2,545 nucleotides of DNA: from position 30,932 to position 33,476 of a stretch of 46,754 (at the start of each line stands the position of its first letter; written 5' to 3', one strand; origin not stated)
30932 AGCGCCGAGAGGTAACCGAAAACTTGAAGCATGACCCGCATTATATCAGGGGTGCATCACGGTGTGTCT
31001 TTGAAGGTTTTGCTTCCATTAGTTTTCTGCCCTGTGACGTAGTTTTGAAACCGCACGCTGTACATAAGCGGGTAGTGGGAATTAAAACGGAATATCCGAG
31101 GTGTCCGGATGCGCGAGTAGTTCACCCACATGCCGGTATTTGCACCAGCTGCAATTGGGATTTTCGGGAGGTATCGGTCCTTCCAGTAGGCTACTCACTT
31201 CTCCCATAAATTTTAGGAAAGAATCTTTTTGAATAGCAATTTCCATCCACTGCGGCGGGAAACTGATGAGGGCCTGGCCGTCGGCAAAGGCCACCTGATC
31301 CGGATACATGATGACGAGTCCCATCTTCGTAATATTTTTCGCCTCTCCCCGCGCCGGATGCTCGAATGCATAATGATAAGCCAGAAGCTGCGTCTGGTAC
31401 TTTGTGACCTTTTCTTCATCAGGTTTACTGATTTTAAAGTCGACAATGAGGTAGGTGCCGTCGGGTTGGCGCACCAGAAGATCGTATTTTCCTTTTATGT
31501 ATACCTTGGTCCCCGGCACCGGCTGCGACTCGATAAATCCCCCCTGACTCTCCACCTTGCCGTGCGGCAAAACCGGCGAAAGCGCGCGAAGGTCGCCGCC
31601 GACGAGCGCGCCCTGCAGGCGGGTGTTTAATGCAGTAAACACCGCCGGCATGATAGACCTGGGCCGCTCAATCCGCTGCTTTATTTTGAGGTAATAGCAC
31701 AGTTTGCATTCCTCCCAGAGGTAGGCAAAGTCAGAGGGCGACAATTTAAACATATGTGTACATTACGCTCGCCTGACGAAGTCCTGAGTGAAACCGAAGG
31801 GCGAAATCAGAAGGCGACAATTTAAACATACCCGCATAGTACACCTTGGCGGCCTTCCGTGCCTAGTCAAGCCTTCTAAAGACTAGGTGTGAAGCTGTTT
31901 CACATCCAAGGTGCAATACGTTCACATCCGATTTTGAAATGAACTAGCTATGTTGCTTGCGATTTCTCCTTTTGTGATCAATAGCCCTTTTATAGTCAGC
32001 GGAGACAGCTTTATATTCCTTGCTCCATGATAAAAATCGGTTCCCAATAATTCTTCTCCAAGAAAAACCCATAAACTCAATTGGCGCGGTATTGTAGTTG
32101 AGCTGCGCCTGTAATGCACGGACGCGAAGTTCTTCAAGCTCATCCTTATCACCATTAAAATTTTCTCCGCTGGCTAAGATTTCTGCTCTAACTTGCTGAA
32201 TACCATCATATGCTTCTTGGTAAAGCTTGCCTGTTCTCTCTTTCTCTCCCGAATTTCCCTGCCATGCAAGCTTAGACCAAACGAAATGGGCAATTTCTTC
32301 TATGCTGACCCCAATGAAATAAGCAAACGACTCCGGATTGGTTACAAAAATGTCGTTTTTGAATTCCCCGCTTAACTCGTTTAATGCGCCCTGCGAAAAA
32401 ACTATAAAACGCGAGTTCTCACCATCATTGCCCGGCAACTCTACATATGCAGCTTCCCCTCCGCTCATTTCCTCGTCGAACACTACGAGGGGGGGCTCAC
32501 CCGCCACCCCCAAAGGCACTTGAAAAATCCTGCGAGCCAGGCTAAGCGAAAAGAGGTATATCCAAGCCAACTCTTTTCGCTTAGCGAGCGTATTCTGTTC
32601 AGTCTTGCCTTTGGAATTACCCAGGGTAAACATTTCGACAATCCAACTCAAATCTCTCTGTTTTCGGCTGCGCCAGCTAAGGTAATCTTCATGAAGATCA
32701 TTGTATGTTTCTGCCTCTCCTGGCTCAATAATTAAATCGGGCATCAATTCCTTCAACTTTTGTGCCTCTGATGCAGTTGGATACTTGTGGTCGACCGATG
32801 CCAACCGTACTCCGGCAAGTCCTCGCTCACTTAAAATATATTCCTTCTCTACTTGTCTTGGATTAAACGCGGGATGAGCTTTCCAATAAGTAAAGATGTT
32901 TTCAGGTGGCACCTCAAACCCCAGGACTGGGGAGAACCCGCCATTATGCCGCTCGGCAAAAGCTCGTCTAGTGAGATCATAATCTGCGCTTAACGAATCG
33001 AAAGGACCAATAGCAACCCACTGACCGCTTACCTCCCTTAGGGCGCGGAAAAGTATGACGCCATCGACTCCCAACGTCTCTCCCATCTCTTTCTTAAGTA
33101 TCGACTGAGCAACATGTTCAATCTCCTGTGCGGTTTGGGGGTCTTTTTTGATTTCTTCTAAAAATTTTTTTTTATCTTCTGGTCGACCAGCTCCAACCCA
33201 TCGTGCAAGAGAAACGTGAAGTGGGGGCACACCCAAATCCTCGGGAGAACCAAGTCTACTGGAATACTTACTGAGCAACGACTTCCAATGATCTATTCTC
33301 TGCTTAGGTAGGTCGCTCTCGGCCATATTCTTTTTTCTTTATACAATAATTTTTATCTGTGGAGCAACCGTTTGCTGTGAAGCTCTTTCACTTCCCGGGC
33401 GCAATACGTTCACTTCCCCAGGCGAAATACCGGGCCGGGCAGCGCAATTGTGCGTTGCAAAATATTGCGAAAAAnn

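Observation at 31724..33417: Orphan 460-aa gene plus Cas4-like nuclease, each preceded by the same 42-nt element: candidate two-gene accessory (defence-like?) module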

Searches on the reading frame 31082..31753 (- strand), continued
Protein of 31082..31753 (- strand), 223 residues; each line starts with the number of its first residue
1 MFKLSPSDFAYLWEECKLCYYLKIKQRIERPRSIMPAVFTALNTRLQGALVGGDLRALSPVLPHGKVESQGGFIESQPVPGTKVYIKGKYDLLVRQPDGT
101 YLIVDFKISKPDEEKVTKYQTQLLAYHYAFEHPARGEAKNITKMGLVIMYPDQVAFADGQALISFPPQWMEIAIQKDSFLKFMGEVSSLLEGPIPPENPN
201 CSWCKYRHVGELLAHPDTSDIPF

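Call 101: find_related_loci(query=A1, collection=viral_contigs, flank=5000)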
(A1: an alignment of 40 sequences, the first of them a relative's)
Query A1 (223 aa) in viral_contigs; peptide patterns used: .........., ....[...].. (x = any residue, [..] = any of these).
11 stretches matched a pattern, but none encodes a relative of the query by tblastn (E <= 1e-3).
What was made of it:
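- Not found in viral contigs (call 101).
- Tried and rejected: Phage origin of the nuclease: none in IMG/VR (call 101).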

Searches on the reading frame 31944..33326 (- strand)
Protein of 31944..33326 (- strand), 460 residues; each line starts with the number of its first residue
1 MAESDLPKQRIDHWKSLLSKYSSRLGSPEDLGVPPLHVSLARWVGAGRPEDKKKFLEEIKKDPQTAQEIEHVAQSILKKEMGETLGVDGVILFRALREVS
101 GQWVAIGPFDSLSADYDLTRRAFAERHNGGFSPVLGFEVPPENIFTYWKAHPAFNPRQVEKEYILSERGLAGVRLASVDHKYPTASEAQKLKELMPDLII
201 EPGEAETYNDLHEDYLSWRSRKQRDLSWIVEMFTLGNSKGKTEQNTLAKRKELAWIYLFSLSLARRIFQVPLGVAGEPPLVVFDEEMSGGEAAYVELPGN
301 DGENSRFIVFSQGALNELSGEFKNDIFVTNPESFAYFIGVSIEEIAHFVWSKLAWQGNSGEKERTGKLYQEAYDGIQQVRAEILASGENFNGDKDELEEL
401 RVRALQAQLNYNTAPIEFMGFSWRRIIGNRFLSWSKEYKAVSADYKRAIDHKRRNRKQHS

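Call 7: search_protein_families(library=pfam, proteins=[window:31944-33326:-], max_evalue=0.01)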
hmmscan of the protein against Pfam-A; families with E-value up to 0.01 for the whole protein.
window:31944-33326:- (460 aa): 0 families

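Call 8: search_protein_families(library=padloc, proteins=[window:31944-33326:-], max_evalue=0.01)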
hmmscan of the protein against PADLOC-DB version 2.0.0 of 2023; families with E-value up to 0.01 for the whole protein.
window:31944-33326:- (460 aa): 0 families

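Call 9: find_homologous_proteins(query=window:31944-33326:-, max_evalue=0.001)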
Query window:31944-33326:- (460 aa): 1 proteins with E <= 0.001 among 8000 candidates.
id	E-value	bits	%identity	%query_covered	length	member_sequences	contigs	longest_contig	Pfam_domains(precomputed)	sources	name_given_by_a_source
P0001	0.0e+0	1046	100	100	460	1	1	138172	-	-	-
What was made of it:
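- Only the protein itself appears in the 5.8-billion-protein search (call 9).
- Tried and rejected: The word-indexed homology search returned only the protein itself (call 9).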

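Call 14: find_encoding_contigs(protein=P0001, flank=10000, max_places=6)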
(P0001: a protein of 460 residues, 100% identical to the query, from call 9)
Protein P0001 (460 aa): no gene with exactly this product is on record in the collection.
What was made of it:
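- Tried and rejected: The exact-sequence contig look-up for the window's own protein failed (call 14).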

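Call 25: search_solved_structures(query=window:31947-33326:-, max_evalue=10)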
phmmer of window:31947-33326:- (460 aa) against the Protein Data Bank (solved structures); distinct sequences matched with E-value up to 10: 0.

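Call 26: search_protein_families(library=phrogs, proteins=[window:31947-33326:-], max_evalue=1)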
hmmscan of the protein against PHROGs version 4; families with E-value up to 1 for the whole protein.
window:31947-33326:- (460 aa): 0 families

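Call 27: search_protein_families(library=ncbifam, proteins=[window:31947-33326:-], max_evalue=1)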
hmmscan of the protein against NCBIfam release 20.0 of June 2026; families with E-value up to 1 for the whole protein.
window:31947-33326:- (460 aa): 0 families
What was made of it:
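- Tried and rejected: Pfam, PADLOC, PHROGs, NCBIfam and PDB sequence searches gave no hit (calls 7, 8, 25-27).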

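Call 32: search_protein_representatives(protein=window:31947-33326:-)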
Query: 460 residues. Proteins with E-value up to 0.001 (for the whole library): 21; up to 1e-10: 9; up to 1e-30: 1. The best 21 are listed.
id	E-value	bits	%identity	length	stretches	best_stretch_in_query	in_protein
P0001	0.0e+00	1046.2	100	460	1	1-460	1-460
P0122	2.7e-22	96.0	36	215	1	5-193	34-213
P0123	4.8e-22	95.1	37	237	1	4-199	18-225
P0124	4.0e-20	88.8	33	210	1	9-189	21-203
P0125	2.8e-13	66.2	33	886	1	32-201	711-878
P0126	7.0e-13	64.9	40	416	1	36-198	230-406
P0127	2.3e-11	59.9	46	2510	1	97-203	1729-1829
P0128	2.5e-11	59.8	31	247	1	250-456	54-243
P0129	4.6e-11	58.9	32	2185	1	35-191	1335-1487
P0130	1.8e-10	57.0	39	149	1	57-200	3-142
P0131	1.1e-09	54.3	31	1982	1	34-191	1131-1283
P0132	3.4e-09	52.8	29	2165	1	26-213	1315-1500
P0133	2.8e-08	49.8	30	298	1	26-200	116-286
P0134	4.0e-08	49.3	30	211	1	42-198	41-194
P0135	7.2e-08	48.4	28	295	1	206-447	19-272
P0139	2.3e-05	40.2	34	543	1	10-179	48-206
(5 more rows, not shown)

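Call 33: search_protein_families(library=pfam, proteins=[P0125, P0126, P0127, P0129, P0131, P0122, P0123, P0128, P0135, P0139], max_evalue=0.001)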
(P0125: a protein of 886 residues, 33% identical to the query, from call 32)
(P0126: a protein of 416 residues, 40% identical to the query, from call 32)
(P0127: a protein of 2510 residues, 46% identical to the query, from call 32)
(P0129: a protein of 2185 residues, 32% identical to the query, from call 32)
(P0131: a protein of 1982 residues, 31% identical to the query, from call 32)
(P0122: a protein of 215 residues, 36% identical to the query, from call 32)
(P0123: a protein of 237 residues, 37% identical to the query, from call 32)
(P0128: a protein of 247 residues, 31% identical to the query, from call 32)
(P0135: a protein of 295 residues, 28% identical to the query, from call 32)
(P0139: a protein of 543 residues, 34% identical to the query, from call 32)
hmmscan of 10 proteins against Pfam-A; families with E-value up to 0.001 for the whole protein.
P0125 (886 aa): 0 families

P0126 (416 aa): 0 families

P0127 (2510 aa): 0 families

P0129 (2185 aa): 0 families

P0131 (1982 aa): 0 families

P0122 (215 aa): 0 families

P0123 (237 aa): 0 families

P0128 (247 aa): 0 families

P0135 (295 aa): 0 families

P0139 (543 aa): 0 families

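Call 34: predict_structure(protein=window:31947-33326:-)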
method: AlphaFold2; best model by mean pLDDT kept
length: 460 residues; sequences in the alignment: 1
mean_pLDDT: 36.0   pTM: 0.25
mean pLDDT of the five models: 36.0, 34.2, 33.6, 32.2, 32.0
residues with pLDDT >= 90: 0; 70-90: 0; 50-70: 37; < 50: 423
segments of 3 or more residues with pLDDT < 50: 1-56, 58-358, 387-390, 401-449, 458-460
pLDDT, mean of each block of 10 residues (from residue 1): 35 42 37 33 35 48 48 40 34 37 28 29 28 25 30 29 28 27 35 33 30 31 29 29 34 37 34 31 35 37 36 34 30 28 34 40 52 53 51 52 47 39 29 33 41 46
secondary structure, 60 per line:
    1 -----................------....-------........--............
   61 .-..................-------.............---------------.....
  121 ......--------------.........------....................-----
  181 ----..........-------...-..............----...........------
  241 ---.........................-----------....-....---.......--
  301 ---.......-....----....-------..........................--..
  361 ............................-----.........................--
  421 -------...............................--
elements in order: H6-21 H28-31 H39-46 H49-61 H63-80 H88-100 H116-126 H141-149 H156-175 H185-194 H206-219 H224-234 H244-268 E280-283 H285-288 E292-298 E304-310 H312-315 H320-323 H331-356 H359-388 H394-418 H428-458
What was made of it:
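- Tried and rejected: Single-sequence AlphaFold2 was useless (pLDDT 36, call 34).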

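Call 60: find_encoding_contigs(protein=P0128, flank=6000, max_places=3)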
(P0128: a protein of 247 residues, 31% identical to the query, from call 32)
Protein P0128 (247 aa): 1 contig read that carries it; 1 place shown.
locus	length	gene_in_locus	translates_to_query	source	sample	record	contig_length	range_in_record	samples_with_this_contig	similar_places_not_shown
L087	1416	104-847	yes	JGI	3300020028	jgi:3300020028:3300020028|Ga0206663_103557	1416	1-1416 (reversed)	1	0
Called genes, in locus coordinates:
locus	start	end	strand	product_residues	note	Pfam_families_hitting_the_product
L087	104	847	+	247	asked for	-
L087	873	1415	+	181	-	?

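Call 78: search_protein_families(library=phrogs, proteins=[P0129, P0131, P0132, P0125, P0139], max_evalue=0.001)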
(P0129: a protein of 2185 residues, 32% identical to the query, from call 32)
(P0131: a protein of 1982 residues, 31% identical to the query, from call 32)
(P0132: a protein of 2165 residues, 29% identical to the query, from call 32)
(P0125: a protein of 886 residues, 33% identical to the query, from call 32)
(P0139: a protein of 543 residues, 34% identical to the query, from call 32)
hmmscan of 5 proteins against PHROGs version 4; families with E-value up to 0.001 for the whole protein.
P0129 (2185 aa): 1 family
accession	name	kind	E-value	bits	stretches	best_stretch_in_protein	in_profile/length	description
phrog_167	-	tail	3.1e-05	22.9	1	187-1206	468-972/1555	tail length tape measure protein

P0131 (1982 aa): 0 families

P0132 (2165 aa): 0 families

P0125 (886 aa): 0 families

P0139 (543 aa): 0 families
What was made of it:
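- Tried and rejected: PHROGs on the giant homologues gave only a weak tape-measure hit (call 78).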

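Call 91: find_encoding_contigs(protein=P0123, flank=6000, max_places=2)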
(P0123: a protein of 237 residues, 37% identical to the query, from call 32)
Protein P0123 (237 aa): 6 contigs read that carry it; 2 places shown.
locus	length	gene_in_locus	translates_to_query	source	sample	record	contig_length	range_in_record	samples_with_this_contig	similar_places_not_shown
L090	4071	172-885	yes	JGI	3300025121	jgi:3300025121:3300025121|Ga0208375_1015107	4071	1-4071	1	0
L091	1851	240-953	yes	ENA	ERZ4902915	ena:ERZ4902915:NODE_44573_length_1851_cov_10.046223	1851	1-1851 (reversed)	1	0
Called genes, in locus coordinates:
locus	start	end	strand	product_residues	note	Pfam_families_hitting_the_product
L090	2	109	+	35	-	?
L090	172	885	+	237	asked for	-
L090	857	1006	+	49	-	-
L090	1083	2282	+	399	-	PF00009:GTP_EFTU, PF03144:GTP_EFTU_D2, PF03143:GTP_EFTU_D3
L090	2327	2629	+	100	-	PF00338:Ribosomal_S10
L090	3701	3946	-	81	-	-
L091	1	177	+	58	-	?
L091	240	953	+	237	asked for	-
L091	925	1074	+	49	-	-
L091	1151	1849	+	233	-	?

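Call 92: find_encoding_contigs(protein=P0135, flank=6000, max_places=2)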
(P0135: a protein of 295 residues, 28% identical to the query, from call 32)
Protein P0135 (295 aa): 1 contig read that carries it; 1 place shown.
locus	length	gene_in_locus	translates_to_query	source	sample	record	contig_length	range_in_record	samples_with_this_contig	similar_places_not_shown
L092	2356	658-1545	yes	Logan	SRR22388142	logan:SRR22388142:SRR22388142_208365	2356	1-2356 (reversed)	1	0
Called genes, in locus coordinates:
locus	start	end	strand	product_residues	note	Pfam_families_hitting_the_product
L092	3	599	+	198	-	?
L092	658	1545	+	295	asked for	-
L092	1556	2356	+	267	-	?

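Call 93: find_encoding_contigs(protein=P0126, flank=6000, max_places=2)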
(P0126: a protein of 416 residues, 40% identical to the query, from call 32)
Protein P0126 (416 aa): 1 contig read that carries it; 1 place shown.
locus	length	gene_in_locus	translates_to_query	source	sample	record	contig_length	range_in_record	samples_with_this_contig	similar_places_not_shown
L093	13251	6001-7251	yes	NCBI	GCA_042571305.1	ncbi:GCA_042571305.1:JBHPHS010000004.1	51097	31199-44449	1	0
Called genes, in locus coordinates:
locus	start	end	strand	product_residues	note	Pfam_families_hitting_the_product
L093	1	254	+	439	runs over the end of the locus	PF00496:SBP_bac_5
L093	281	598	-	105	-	-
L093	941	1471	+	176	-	PF00156:Pribosyltran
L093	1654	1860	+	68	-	-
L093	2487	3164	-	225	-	PF01728:FtsJ (faint), PF01209:Ubie_methyltran (weak), PF13489:Methyltransf_23, PF02353:CMAS, PF13847:Methyltransf_31, PF08241:Methyltransf_11, PF08242:Methyltransf_12, PF13649:Methyltransf_25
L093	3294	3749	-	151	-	-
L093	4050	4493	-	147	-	-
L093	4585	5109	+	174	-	-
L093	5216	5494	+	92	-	-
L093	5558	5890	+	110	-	PF00543:P-II (weak)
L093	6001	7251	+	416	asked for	-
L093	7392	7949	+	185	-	-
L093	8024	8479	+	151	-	PF00293:NUDIX, PF14815:NUDIX_4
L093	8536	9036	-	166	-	PF00293:NUDIX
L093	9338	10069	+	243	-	PF13399:LytR_C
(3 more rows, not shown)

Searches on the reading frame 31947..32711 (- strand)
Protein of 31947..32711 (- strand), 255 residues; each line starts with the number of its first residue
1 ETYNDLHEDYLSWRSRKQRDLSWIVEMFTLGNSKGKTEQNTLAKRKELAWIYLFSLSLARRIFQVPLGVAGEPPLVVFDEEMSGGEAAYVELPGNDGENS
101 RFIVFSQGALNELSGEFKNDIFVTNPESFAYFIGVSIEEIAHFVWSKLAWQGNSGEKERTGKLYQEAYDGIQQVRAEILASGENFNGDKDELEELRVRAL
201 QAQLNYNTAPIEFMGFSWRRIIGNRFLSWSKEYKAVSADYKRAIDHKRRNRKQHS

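Call 76: search_solved_structures(query=A5, max_evalue=10)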
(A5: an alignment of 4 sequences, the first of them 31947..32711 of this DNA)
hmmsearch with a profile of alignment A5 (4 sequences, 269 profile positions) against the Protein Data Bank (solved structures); distinct sequences matched with E-value up to 10: 1.
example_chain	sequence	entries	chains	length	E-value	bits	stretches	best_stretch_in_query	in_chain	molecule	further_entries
6nvy_A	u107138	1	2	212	0.47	13.2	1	120-169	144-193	Penicillin G acylase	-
